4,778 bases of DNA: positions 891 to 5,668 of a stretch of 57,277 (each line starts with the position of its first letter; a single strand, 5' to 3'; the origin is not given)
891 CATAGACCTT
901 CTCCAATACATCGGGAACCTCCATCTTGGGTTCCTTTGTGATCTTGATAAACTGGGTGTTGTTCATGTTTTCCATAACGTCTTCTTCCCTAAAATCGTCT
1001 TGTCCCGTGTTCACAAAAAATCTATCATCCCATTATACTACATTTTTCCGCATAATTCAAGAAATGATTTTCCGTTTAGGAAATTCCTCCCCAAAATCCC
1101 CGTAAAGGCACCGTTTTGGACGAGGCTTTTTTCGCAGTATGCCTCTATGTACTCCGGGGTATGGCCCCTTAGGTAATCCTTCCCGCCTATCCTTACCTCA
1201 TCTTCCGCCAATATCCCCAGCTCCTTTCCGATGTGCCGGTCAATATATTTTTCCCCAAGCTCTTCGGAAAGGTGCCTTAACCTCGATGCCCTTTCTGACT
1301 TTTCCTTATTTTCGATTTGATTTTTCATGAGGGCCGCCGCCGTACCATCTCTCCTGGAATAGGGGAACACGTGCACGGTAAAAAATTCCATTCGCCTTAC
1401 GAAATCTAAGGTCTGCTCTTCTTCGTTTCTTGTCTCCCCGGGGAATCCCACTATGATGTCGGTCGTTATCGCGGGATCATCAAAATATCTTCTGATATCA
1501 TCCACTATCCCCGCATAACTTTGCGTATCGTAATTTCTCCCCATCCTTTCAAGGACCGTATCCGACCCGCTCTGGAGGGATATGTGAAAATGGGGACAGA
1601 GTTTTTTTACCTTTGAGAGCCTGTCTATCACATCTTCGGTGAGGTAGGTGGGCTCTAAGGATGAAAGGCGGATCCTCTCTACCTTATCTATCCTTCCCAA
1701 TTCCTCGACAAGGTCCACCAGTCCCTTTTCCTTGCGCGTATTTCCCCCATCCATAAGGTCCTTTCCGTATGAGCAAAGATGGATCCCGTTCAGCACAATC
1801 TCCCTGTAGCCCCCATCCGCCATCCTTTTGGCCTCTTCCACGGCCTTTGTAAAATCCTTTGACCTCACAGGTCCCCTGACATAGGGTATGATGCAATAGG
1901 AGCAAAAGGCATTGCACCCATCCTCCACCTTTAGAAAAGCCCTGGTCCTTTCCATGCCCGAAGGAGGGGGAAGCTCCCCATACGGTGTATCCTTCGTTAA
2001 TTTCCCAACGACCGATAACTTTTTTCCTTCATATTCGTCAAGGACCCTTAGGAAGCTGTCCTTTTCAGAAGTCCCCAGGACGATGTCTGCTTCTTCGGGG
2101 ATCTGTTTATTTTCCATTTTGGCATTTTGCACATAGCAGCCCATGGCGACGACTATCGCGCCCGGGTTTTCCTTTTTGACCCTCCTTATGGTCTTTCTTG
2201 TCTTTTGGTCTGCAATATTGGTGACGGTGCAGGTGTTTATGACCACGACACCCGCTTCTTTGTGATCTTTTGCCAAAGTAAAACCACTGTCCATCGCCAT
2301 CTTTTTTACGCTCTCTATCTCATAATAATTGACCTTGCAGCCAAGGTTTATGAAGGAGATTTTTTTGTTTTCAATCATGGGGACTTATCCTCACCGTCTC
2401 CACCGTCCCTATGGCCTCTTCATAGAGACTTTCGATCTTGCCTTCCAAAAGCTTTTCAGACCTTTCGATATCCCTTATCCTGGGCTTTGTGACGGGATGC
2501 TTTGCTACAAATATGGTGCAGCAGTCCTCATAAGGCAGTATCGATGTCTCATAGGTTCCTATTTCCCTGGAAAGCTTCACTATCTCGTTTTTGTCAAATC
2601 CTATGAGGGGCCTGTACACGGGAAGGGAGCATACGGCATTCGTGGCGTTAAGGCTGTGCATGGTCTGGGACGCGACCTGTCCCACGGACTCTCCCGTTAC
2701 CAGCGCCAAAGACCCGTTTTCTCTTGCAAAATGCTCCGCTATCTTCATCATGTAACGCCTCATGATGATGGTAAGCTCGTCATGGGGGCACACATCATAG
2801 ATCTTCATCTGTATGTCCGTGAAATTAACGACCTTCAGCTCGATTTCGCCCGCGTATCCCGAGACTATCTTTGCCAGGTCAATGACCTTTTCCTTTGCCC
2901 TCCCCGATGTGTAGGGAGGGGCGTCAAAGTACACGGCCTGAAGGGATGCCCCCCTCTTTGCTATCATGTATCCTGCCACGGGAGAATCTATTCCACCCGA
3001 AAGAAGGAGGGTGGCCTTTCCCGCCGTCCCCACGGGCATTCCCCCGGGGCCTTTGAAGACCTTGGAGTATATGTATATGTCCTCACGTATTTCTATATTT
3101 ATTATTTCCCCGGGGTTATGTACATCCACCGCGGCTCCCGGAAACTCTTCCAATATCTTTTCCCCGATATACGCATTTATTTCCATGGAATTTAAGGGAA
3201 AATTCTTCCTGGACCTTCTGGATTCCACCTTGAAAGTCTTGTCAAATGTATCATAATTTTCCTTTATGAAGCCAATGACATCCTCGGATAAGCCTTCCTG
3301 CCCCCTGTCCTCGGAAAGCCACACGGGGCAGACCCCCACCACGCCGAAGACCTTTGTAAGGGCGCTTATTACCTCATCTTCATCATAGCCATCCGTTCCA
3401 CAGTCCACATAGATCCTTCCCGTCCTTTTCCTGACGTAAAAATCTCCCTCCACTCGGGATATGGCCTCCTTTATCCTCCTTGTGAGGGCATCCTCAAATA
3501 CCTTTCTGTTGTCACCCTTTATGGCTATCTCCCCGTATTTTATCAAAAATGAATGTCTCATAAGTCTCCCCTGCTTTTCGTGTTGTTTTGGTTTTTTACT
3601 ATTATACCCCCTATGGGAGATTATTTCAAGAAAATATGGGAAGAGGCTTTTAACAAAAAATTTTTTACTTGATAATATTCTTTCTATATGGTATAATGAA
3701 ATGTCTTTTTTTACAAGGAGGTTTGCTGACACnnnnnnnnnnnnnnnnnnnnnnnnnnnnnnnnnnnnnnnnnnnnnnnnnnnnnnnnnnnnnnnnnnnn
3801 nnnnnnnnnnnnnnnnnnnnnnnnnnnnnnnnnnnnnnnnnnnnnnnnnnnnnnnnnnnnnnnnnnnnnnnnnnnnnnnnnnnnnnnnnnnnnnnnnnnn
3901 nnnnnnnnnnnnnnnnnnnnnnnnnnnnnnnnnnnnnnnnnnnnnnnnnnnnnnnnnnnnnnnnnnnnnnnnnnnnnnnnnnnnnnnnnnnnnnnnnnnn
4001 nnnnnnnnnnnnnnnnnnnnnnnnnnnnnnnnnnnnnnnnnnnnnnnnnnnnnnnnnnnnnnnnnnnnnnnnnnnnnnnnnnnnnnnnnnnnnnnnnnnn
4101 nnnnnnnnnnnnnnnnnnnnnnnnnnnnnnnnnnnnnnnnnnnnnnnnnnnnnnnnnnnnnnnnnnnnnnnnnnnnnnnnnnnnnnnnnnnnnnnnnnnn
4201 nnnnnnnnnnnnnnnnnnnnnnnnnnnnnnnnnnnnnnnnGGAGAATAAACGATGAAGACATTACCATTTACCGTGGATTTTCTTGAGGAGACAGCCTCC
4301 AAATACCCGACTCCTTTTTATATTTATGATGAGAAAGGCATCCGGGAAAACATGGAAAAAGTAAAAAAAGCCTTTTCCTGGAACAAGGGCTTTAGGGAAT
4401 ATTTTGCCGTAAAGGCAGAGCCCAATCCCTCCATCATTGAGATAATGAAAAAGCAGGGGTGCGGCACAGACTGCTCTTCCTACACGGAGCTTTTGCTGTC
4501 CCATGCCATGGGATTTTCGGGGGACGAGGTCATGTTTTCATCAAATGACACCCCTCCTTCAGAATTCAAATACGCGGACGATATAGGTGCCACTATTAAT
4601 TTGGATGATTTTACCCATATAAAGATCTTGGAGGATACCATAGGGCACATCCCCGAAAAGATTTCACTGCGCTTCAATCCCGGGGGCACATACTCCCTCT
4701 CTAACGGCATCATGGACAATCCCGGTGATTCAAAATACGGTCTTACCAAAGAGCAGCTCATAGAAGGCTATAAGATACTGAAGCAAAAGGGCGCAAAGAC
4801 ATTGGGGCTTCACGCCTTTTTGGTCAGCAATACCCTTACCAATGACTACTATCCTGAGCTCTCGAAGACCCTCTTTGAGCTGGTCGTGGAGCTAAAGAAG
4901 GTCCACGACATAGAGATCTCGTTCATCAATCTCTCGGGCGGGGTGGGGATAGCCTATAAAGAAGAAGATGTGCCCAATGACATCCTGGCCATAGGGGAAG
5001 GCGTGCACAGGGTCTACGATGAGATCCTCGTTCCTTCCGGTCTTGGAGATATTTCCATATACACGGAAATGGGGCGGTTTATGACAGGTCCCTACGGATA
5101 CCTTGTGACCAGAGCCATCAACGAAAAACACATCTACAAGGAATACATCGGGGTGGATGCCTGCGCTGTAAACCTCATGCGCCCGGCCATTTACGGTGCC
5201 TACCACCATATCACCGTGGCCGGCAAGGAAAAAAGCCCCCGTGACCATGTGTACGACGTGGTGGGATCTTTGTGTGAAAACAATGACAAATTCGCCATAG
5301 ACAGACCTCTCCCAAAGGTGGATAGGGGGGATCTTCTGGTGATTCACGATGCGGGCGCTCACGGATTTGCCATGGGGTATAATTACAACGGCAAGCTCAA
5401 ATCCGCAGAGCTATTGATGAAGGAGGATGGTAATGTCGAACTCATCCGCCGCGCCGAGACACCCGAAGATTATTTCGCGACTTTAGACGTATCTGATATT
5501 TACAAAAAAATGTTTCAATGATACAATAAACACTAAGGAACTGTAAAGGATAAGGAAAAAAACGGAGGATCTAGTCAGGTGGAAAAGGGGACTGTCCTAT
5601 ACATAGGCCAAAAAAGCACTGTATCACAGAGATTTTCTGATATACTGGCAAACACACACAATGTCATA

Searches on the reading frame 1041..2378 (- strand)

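Call 65: search_protein_families(library=pfam, proteins=[window:1041-2378:-], max_evalue=0.001)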
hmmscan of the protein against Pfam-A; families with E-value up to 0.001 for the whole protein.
window:1041-2378:- (446 aa): 2 families
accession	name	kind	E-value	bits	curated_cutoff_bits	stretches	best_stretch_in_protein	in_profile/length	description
PF00919.26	UPF0004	-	6.1e-24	84.3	27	1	6-102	1-98/98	Uncharacterized protein family UPF0004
PF04055.27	Radical_SAM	-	2.7e-23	83.4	29.5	1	153-327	5-166/166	Radical SAM superfamily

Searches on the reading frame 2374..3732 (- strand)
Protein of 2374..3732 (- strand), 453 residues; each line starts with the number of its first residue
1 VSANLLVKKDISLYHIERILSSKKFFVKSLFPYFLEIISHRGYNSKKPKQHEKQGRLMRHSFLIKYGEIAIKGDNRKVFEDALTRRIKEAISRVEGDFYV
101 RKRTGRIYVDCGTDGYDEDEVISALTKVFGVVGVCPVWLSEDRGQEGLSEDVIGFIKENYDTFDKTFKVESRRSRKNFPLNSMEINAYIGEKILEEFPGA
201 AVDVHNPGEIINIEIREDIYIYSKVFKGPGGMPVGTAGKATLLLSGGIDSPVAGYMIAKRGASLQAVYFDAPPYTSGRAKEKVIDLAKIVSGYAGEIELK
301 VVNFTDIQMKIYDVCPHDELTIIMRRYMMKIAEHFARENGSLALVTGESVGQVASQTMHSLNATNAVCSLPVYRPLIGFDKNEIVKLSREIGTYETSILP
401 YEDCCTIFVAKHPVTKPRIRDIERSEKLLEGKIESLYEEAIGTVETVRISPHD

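Call 65: search_protein_families(library=pfam, proteins=[window:2374-3732:-], max_evalue=0.001)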
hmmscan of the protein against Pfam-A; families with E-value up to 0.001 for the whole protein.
window:2374-3732:- (453 aa): 4 families
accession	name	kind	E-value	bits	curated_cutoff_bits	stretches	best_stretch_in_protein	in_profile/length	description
PF02568.20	ThiI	-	2.4e-66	223.6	20.5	1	235-427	1-193/197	Thiamine biosynthesis protein (ThiI)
PF22025.1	ThiI_fer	-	2.5e-22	79.5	25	1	62-135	2-72/72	ThiI ferredoxin-like domain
PF02926.22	THUMP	-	2.4e-15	57.1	20.6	1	150-221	9-81/84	THUMP domain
PF06508.19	QueC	-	2e-05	24.7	22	0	239-398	1-181/210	Queuosine biosynthesis protein QueC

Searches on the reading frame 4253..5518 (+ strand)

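Call 65: search_protein_families(library=pfam, proteins=[window:4253-5518:+], max_evalue=0.001)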
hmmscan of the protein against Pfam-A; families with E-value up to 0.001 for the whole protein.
window:4253-5518:+ (422 aa): 2 families
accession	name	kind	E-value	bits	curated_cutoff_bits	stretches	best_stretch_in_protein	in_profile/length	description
PF02784.22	Orn_Arg_deC_N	-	1.1e-27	97.4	23.4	1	30-278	4-246/247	Pyridoxal-dependent decarboxylase, pyridoxal binding domain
PF00278.28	Orn_DAP_Arg_deC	-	2.9e-19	69.6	23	1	22-368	1-95/95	Pyridoxal-dependent decarboxylase, C-terminal sheet domain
